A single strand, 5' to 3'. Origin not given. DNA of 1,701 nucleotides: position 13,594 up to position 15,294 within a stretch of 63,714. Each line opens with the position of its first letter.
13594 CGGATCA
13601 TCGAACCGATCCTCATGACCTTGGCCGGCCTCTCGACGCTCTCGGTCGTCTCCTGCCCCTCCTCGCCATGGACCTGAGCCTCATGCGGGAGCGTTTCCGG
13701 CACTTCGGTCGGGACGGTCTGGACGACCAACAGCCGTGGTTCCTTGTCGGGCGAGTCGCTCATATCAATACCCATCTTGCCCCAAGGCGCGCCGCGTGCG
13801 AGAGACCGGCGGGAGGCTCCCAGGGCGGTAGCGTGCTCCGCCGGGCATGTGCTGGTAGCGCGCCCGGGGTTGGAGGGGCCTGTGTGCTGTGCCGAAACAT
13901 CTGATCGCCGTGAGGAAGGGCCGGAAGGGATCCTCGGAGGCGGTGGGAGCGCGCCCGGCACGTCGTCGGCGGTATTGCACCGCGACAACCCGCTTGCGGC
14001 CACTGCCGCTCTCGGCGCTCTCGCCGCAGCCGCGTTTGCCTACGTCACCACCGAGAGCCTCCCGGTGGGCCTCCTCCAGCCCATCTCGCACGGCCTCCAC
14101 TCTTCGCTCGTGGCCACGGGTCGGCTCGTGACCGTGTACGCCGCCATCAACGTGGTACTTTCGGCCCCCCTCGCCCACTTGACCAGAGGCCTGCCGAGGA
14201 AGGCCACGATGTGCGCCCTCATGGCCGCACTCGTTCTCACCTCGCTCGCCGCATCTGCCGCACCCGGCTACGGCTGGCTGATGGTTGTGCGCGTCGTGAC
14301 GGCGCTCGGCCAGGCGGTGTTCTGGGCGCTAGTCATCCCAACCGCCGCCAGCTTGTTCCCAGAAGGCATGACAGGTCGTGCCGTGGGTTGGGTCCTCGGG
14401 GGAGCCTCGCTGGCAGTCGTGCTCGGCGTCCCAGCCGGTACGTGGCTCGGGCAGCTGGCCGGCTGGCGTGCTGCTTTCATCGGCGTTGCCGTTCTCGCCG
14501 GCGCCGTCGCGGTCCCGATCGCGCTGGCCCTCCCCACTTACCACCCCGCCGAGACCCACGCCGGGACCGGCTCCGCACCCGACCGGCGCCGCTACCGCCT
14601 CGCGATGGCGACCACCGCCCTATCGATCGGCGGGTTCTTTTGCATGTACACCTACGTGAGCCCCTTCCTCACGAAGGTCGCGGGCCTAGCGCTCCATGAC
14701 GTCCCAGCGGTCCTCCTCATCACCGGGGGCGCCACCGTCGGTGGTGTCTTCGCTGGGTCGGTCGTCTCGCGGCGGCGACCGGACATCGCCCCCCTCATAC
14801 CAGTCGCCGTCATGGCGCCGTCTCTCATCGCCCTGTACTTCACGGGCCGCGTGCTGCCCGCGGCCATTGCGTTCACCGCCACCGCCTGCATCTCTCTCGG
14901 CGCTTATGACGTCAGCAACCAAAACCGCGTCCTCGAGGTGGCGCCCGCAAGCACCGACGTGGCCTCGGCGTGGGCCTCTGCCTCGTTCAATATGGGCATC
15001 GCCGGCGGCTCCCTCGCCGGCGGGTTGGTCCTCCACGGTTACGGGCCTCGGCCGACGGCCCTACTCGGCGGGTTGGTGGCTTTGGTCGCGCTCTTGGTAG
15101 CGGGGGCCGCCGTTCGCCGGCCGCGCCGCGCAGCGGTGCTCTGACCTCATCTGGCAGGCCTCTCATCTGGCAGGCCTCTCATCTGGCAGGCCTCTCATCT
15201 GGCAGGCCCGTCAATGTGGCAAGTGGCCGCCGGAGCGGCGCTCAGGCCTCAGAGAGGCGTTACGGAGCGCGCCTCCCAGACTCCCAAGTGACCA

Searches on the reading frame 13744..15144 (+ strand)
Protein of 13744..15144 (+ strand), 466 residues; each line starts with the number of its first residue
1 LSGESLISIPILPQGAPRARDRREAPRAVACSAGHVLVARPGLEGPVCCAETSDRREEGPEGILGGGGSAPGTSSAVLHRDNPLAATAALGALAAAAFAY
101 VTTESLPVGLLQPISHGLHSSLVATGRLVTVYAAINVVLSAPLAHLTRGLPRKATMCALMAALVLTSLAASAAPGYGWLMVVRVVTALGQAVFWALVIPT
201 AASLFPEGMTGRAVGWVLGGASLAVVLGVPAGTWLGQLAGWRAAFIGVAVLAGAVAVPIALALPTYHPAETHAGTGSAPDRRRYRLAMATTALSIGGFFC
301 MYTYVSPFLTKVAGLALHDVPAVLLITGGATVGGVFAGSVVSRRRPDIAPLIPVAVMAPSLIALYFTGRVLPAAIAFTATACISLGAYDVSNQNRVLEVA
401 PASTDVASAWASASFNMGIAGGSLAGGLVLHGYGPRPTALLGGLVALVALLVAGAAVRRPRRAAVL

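Call 8: search_protein_families(library=pfam, proteins=[window:13744-15144:+], max_evalue=0.001)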
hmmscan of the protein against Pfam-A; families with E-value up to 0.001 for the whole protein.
window:13744-15144:+ (466 aa): 1 family
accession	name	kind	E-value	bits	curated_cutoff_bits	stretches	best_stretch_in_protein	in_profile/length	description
PF07690.21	MFS_1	-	3.4e-30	105.6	33.4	1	94-386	2-307/347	Major Facilitator Superfamily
